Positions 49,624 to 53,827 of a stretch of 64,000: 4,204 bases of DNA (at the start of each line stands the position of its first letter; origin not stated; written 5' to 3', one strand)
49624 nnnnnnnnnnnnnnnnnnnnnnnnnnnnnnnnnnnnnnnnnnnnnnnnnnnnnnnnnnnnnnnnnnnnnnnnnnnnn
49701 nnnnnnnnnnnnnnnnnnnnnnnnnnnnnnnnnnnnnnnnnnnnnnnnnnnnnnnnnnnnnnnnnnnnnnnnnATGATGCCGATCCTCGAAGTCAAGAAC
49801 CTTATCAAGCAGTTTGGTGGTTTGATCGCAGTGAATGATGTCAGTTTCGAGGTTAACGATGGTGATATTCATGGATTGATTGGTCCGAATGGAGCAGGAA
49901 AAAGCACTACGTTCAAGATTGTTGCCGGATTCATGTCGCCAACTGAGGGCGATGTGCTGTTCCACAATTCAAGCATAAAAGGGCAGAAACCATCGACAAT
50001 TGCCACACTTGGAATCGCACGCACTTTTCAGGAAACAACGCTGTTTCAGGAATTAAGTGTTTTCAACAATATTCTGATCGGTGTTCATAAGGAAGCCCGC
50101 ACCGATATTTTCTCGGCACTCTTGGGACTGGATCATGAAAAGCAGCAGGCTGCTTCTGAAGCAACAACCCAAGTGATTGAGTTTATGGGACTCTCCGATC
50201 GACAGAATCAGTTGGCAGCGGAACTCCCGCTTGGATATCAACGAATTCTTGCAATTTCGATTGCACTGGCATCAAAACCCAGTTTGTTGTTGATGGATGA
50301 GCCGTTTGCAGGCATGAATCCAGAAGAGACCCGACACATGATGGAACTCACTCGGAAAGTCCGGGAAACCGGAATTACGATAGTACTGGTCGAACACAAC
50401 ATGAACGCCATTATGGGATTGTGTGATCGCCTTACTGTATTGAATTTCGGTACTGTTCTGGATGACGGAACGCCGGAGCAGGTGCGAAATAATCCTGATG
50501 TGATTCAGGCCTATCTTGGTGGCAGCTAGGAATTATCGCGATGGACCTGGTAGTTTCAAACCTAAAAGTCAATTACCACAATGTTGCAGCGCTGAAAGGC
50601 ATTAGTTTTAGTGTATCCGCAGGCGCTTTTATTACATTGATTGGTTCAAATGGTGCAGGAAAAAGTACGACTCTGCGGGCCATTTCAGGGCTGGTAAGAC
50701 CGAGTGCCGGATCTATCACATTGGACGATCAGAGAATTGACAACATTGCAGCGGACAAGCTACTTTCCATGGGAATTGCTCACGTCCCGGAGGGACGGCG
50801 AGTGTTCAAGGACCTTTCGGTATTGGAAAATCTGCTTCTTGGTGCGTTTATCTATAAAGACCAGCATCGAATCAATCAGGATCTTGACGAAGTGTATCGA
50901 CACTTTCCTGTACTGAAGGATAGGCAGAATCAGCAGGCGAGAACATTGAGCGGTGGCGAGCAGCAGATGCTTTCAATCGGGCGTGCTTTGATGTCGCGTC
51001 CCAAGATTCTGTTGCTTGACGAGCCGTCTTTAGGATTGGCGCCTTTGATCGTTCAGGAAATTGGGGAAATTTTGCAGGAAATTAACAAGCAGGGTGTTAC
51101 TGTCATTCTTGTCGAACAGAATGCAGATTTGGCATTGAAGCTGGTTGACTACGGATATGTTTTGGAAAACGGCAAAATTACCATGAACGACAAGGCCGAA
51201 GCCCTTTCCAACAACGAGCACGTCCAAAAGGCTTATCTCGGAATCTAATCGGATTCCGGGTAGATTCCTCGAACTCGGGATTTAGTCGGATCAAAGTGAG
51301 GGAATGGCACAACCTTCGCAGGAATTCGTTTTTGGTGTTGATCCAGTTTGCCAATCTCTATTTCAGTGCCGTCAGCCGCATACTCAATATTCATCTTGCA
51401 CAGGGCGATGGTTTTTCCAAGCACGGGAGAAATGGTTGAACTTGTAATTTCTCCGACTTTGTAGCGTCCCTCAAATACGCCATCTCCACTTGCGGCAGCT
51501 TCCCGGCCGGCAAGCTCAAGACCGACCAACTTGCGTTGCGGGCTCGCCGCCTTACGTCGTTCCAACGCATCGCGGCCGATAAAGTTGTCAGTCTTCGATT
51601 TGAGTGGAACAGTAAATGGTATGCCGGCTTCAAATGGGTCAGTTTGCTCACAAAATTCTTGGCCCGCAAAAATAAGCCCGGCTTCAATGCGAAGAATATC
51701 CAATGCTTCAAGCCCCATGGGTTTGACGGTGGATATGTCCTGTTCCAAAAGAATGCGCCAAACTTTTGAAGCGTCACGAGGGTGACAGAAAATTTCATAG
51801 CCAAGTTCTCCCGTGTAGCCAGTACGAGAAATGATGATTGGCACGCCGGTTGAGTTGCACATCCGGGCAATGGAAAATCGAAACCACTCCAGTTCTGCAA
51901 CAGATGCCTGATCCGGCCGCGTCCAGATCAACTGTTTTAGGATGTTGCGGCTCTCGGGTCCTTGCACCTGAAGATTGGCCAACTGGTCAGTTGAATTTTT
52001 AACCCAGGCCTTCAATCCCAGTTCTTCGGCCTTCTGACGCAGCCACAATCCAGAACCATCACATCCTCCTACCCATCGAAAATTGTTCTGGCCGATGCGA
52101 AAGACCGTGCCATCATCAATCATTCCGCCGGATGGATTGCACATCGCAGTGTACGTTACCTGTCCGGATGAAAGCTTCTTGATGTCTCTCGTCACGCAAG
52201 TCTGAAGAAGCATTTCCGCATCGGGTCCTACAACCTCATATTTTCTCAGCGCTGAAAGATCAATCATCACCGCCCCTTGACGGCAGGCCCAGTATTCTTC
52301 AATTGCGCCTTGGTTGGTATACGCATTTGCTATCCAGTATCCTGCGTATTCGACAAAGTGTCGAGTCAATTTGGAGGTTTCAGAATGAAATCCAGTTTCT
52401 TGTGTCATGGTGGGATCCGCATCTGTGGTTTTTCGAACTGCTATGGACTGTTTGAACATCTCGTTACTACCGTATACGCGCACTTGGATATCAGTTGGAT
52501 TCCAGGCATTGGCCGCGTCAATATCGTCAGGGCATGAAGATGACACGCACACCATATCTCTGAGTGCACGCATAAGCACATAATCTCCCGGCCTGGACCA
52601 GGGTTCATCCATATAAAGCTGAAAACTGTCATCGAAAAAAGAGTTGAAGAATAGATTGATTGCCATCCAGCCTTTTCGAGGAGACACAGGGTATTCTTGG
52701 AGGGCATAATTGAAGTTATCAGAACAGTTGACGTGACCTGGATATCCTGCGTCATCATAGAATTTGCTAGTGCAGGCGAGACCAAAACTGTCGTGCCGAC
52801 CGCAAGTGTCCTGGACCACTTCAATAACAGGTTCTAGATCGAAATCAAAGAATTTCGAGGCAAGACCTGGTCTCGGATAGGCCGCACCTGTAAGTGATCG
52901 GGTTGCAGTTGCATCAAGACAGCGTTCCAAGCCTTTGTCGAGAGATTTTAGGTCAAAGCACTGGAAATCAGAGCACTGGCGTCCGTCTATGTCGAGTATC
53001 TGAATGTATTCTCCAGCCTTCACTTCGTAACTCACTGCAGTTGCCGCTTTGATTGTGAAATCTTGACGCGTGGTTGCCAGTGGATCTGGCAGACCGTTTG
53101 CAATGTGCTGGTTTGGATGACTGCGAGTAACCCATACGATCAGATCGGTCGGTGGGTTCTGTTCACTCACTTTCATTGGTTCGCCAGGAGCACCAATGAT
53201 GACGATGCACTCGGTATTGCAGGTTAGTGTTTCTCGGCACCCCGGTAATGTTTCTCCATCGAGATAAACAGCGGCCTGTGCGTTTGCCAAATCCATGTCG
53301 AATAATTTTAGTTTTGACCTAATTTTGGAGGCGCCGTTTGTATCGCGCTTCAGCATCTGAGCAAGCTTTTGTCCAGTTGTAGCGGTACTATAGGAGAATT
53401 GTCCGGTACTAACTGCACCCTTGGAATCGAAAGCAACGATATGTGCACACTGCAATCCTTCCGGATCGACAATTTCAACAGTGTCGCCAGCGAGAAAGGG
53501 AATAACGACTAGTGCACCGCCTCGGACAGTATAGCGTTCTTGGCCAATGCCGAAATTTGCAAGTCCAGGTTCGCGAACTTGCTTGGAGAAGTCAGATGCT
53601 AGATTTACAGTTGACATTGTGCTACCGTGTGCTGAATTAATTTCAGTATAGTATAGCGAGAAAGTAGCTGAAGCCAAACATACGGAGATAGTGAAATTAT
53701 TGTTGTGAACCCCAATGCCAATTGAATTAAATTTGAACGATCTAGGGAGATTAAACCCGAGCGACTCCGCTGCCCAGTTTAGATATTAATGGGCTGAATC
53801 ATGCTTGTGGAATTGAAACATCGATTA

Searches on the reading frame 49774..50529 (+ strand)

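Call 7: search_protein_families(library=ncbifam, proteins=[window:49774-50529:+], max_evalue=0.01)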
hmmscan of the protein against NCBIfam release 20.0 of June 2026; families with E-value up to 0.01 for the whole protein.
window:49774-50529:+ (251 aa): 187 families (the best 25 are shown)
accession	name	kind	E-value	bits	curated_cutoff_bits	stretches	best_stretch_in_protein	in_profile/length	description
NF008449.1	PRK11300.1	equivalog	1e-73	247.8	362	1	3-249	4-253/255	high-affinity branched-chain amino acid ABC transporter ATP-binding protein LivG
TIGR03411.1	urea_trans_UrtD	equivalog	1.8e-63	214.5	304.1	1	4-249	2-241/242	urea ABC transporter ATP-binding protein UrtD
TIGR04406.1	LPS_export_lptB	equivalog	1.1e-50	172.2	240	1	5-250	2-235/239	LPS export ABC transporter ATP-binding protein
NF040905.2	GguA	equivalog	1.2e-40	139.4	810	1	4-233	1-222/500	multiple monosaccharide ABC transporter ATP-binding protein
NF033858.1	ABC2_perm_RbbA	equivalog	2.9e-40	138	1050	1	4-240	266-487/909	ribosome-associated ATPase/putative transporter RbbA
NF043075.1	MMSYN1_0197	equivalog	8e-40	136.8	550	1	4-242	2-225/341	spermidine/putrescine ABC transporter ATP-binding protein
NF047930.1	ABC_ATP_B6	equivalog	1.1e-39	136.4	670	1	4-239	2-225/510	putative B6 ABC transporter ATP-binding protein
NF007253.0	PRK09700.1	equivalog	1.4e-39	136.1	772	1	2-245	3-239/510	D-allose ABC transporter ATP-binding protein AlsA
NF041861.1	YtfR_transport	equivalog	1.6e-39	135.6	850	1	4-249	1-235/492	galactofuranose ABC transporter, ATP-binding protein YtfR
NF008144.0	PRK10895.1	equivalog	2.2e-39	135.4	381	1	2-249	1-236/241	LPS export ABC transporter ATP-binding protein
TIGR02315.1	ABC_phnC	equivalog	5.8e-38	130.7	266.1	1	4-240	1-236/243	phosphonate ABC transporter ATP-binding protein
NF010069.0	PRK13549.1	equivalog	7.3e-38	130.3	699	1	2-245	3-237/513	xylose ABC transporter ATP-binding protein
TIGR01188.1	drrA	subfamily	1.6e-37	129.5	312.45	1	12-239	1-213/302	daunorubicin resistance ABC transporter, ATP-binding protein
NF011967.0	PRK15439.1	equivalog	2e-37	128.8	586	1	2-246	9-235/510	autoinducer 2 ABC transporter ATP-binding protein LsrA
NF008442.0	PRK11288.1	equivalog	2.7e-37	128.2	689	1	2-245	5-238/504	L-arabinose ABC transporter ATP-binding protein AraG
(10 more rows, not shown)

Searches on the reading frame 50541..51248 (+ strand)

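Call 7: search_protein_families(library=ncbifam, proteins=[window:50541-51248:+], max_evalue=0.01)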
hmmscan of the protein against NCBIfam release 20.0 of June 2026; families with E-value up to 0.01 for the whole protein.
window:50541-51248:+ (235 aa): 191 families (the best 25 are shown)
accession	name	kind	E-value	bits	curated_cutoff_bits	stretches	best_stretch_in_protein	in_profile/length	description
NF008626.0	PRK11614.1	equivalog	7.2e-75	251.5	441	1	5-234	8-236/237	high-affinity branched-chain amino acid ABC transporter ATP-binding protein LivF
TIGR03410.1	urea_trans_UrtE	equivalog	1.4e-64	217.7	285.8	1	3-229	1-225/230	urea ABC transporter ATP-binding subunit UrtE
TIGR04406.1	LPS_export_lptB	equivalog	1.6e-49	168.4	240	1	3-234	2-234/239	LPS export ABC transporter ATP-binding protein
NF008449.1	PRK11300.1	equivalog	4.4e-42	144.1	362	1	3-234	6-253/255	high-affinity branched-chain amino acid ABC transporter ATP-binding protein LivG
TIGR03411.1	urea_trans_UrtD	equivalog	9.4e-42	143.3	304.1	1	3-234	3-241/242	urea ABC transporter ATP-binding protein UrtD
TIGR02315.1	ABC_phnC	equivalog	1.7e-38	132.5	266.1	1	3-232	2-242/243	phosphonate ABC transporter ATP-binding protein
TIGR01188.1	drrA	subfamily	4.1e-38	131.4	312.45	1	11-224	2-213/302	daunorubicin resistance ABC transporter, ATP-binding protein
NF011967.0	PRK15439.1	equivalog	1.9e-37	128.9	586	2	5-118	14-128/510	autoinducer 2 ABC transporter ATP-binding protein LsrA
NF008144.0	PRK10895.1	equivalog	2.5e-36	125.4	381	1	3-234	4-236/241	LPS export ABC transporter ATP-binding protein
NF047930.1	ABC_ATP_B6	equivalog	2.6e-35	122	670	1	5-226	5-227/510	putative B6 ABC transporter ATP-binding protein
TIGR03740.1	galliderm_ABC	subfamily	2.2e-34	119.1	309.75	1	3-227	1-216/223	lantibiotic protection ABC transporter ATP-binding subunit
TIGR02673.1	FtsE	equivalog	4.7e-34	117.9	264.85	1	6-200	5-202/214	cell division ATP-binding protein FtsE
NF043075.1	MMSYN1_0197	equivalog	5.2e-34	117.7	550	1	5-224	5-222/341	spermidine/putrescine ABC transporter ATP-binding protein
TIGR00972.1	3a0107s01c2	equivalog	3.5e-33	115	343.2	1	4-229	3-237/248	phosphate ABC transporter ATP-binding protein PstB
TIGR04521.1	ECF_ATPase_2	equivalog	6.1e-33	114.1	330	1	14-232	17-243/279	energy-coupling factor transporter ATPase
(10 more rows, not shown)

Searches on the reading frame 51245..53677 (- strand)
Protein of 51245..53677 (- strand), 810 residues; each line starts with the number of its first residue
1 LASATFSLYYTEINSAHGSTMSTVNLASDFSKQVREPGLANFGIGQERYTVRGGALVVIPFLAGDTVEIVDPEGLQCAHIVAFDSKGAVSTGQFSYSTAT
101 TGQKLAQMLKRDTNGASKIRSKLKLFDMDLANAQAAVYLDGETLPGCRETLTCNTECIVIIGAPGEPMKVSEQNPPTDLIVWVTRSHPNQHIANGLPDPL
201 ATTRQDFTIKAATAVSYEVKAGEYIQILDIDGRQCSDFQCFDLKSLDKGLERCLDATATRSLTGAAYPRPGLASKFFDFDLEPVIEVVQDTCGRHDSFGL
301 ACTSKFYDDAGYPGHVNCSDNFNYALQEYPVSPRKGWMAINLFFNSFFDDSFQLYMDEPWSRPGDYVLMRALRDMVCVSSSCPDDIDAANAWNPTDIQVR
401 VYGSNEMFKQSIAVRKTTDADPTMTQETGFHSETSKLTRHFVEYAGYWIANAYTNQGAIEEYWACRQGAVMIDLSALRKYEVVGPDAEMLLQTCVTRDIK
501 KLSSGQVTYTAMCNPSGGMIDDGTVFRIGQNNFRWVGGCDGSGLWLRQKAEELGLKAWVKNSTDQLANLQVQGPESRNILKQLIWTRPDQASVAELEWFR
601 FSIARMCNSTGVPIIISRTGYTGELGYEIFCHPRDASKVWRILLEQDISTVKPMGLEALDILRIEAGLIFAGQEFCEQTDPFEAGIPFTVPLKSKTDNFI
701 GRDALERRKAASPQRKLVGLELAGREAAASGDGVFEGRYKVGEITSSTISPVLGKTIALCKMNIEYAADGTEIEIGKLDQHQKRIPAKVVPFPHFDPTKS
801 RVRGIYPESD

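Call 7: search_protein_families(library=ncbifam, proteins=[window:51245-53677:-], max_evalue=0.01)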
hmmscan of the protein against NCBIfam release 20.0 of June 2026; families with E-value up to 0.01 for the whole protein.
window:51245-53677:- (810 aa): 15 families
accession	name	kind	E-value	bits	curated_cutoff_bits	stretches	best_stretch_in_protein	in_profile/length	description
NF053776.1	TmaoDeMthMsil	equivalog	0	1129.1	1100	1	45-803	12-762/763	trimethylamine N-oxide demethylase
NF001567.0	PRK00389.1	subfamily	1.4e-80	271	300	1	424-798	2-356/359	glycine cleavage system aminomethyltransferase GcvT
TIGR00528.1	gcvT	equivalog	1.3e-68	231.6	235.85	1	426-790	2-355/362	glycine cleavage system aminomethyltransferase GcvT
NF010093.0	PRK13579.1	equivalog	2e-52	178.2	459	1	424-798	8-367/371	glycine cleavage system aminomethyltransferase GcvT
TIGR01372.1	soxA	subfamily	1.8e-47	161.8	1164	1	455-803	643-995/996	sarcosine oxidase subunit alpha family protein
NF009133.0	PRK12486.1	equivalog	9.1e-38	130.1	410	1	460-780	46-357/369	dimethylsulfoniopropionate demethylase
TIGR03424.1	urea_degr_1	equivalog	5.1e-25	88.3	284.7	1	206-401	5-197/198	urea amidolyase associated protein UAAP2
TIGR03425.1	urea_degr_2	hypoth_equivalog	1.2e-11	44.3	205.95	1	284-414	76-215/233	urea amidolyase associated protein UAAP1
NF047885.1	VanMgalDeMLigM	equivalog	6.1e-11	41.9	580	1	459-669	36-251/461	vanillate/3-O-methylgallate O-demethylase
NF047633.1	SyrngDmethDesA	equivalog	5.6e-10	38.3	800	1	453-645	33-225/453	syringate O-demethylase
NF010999.0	PRK14425.1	equivalog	0.00019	21.5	106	1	544-597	23-77/94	acylphosphatase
NF007110.0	PRK09559.1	equivalog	0.00054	19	219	1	472-536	22-85/327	tRNA-modifying protein YgfZ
NF011023.0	PRK14452.1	equivalog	0.0051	16.9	113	0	547-597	40-91/107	acylphosphatase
NF011001.0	PRK14427.1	equivalog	0.0081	16.5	100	0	544-591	34-80/105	acylphosphatase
NF011014.0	PRK14442.1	equivalog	0.0095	16.4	98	0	547-597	24-75/91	acylphosphatase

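Call 84: search_protein_families(library=phrogs, proteins=[P0256], max_evalue=0.001)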
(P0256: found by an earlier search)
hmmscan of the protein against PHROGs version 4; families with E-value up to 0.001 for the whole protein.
P0256 (426 aa): 0 families

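Call 92: search_protein_families(library=ncbifam, proteins=[L095:3284-7306:+, L096:7258-11310:+], max_evalue=0.00001)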
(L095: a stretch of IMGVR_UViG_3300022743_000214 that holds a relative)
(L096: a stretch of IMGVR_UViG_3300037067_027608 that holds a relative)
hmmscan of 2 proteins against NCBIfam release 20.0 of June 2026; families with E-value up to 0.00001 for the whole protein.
L095:3284-7306:+ (1340 aa): 2 families
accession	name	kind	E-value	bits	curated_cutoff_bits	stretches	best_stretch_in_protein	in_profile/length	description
NF058535.1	antiphage_EruA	equivalog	0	1031.9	1000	1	25-1337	17-1318/1318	NACHT domain-containing antiphage protein EruA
NF058534.1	antiphage_HyoA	equivalog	1.1e-35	122.6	1200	2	140-1012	201-1090/1430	NACHT domain-containing antiphage protein HyoA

L096:7258-11310:+ (1350 aa): 2 families
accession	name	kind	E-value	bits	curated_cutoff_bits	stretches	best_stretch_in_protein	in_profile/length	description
NF058535.1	antiphage_EruA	equivalog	0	1040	1000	1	8-1342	1-1318/1318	NACHT domain-containing antiphage protein EruA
NF058534.1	antiphage_HyoA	equivalog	1.5e-39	135.4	1200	1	137-1323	198-1401/1430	NACHT domain-containing antiphage protein HyoA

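Call 95: search_protein_families(library=ncbifam, proteins=[P0256, L095:2027-3283:+, L096:5995-7254:+], max_evalue=1)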
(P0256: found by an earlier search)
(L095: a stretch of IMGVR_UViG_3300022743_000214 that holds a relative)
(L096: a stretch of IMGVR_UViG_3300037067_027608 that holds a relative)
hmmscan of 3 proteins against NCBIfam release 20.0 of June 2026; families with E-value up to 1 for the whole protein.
P0256 (426 aa): 15 families
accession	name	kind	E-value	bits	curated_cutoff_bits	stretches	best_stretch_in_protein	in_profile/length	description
NF011273.0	PRK14680.1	equivalog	2.8e-05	24.1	199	1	332-384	9-60/134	hypothetical protein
NF009154.0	PRK12497.3-3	equivalog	2.8e-05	24.1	109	1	324-383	5-63/123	YraN family protein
NF011281.0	PRK14689.1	equivalog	0.0025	17.8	122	1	327-397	6-75/128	hypothetical protein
NF009151.0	PRK12497.1-5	equivalog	0.0078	16.5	124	1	328-383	13-67/126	YraN family protein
NF011270.0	PRK14677.1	equivalog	0.013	15.8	124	1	341-386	13-57/108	hypothetical protein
NF011271.0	PRK14678.1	equivalog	0.019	14.9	172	1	331-380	8-56/120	hypothetical protein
TIGR02533.1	type_II_gspE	equivalog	0.021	13.5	630.25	1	16-52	236-272/486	type II secretion system ATPase GspE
NF011268.0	PRK14675.1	equivalog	0.03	14.3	180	1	323-381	4-61/127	hypothetical protein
NF009150.0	PRK12497.1-3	equivalog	0.036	14.1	81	1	329-380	6-56/118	YraN family protein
TIGR00176.1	mobB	equivalog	0.074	13.1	76.2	1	26-48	2-24/155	molybdopterin-guanine dinucleotide biosynthesis protein B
TIGR00252.1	TIGR00252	hypoth_equivalog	0.09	12.7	69.05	1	332-385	10-62/123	YraN family protein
NF007755.0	PRK10436.1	equivalog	0.11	11.1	617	1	10-51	207-247/465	type II secretion system protein GspE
NF011269.0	PRK14676.1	equivalog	0.13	12.5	190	1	331-383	9-60/117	hypothetical protein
TIGR02538.1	type_IV_pilB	equivalog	0.22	10.1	675.65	1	6-51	300-344/564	type IV-A pilus assembly ATPase PilB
TIGR02640.1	gas_vesic_GvpN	equivalog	0.23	10.9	266.8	1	26-119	24-114/262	gas vesicle protein GvpN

L095:2027-3283:+ (418 aa): 2 families
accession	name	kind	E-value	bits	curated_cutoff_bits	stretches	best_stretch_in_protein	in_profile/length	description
NF009154.0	PRK12497.3-3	equivalog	0.0053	16.8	109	1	316-373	4-60/123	YraN family protein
NF011269.0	PRK14676.1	equivalog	0.071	13.3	190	1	346-379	30-63/117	hypothetical protein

L096:5995-7254:+ (419 aa): 4 families
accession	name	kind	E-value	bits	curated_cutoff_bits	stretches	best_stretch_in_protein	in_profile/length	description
TIGR03771.1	anch_rpt_ABC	equivalog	0.039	13.7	268.8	1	21-81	8-62/223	anchored repeat-type ABC transporter ATP-binding subunit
TIGR00176.1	mobB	equivalog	0.073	13.1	76.2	1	24-53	3-32/155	molybdopterin-guanine dinucleotide biosynthesis protein B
TIGR02858.1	spore_III_AA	equivalog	0.073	12.3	281.3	1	23-44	116-137/272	stage III sporulation protein AA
NF003006.0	PRK03817.1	equivalog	0.1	11.6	443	1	91-157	39-106/352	galactokinase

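Call 96: search_protein_families(library=padloc, proteins=[P0256, L095:2027-3283:+, L096:5995-7254:+, L095:3284-7306:+], max_evalue=0.00001)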
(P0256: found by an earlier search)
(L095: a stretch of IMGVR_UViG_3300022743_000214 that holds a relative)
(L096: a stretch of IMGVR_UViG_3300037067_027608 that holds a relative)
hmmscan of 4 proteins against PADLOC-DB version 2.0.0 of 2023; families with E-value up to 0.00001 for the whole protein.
P0256 (426 aa): 7 families
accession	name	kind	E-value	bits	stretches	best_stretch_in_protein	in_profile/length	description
PDLC04791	PDC-S01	-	5.7e-159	527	1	3-425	1-394/395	-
PDLC04790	PDC-S01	-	2.1e-44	149.9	3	194-400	180-388/422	-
PDLC04789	PDC-S01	-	5.8e-33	112.4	2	100-409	64-367/375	-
PDLC04787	PDC-S01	-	1.2e-30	104.7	1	3-380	6-357/412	-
PDLC04786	PDC-S01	-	3.5e-19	66.9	1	260-408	259-412/439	-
PDLC04788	PDC-S01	-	1e-18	65.5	1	190-401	182-401/448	-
PDLC04792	PDC-S01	-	3e-12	43.9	0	326-383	331-387/452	-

L095:2027-3283:+ (418 aa): 7 families
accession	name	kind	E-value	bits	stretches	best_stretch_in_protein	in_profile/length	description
PDLC04791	PDC-S01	-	6.4e-165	546.6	1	3-417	1-394/395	-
PDLC04790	PDC-S01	-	1.2e-44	150.8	2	102-391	74-387/422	-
PDLC04789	PDC-S01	-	1.7e-32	110.9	1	5-396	2-362/375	-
PDLC04787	PDC-S01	-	1.2e-31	108.1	1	5-371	11-355/412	-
PDLC04788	PDC-S01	-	1e-18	65.5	1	180-397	180-405/448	-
PDLC04786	PDC-S01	-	5.2e-18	63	1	179-394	186-406/439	-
PDLC04792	PDC-S01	-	2.3e-13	47.5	1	318-387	330-398/452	-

L096:5995-7254:+ (419 aa): 7 families
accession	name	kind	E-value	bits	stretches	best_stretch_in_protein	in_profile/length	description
PDLC04791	PDC-S01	-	4.4e-162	537.3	1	1-418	1-394/395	-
PDLC04790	PDC-S01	-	3.9e-44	149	1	107-388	81-383/422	-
PDLC04789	PDC-S01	-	3.3e-35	119.8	1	95-396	65-361/375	-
PDLC04787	PDC-S01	-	5.8e-33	112.3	1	21-373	28-356/412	-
PDLC04788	PDC-S01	-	4.9e-19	66.6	1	181-397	179-404/448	-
PDLC04786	PDC-S01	-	1e-18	65.4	1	176-397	181-408/439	-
PDLC04792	PDC-S01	-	7e-10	36.1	0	322-387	333-398/452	-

L095:3284-7306:+ (1340 aa): 0 families
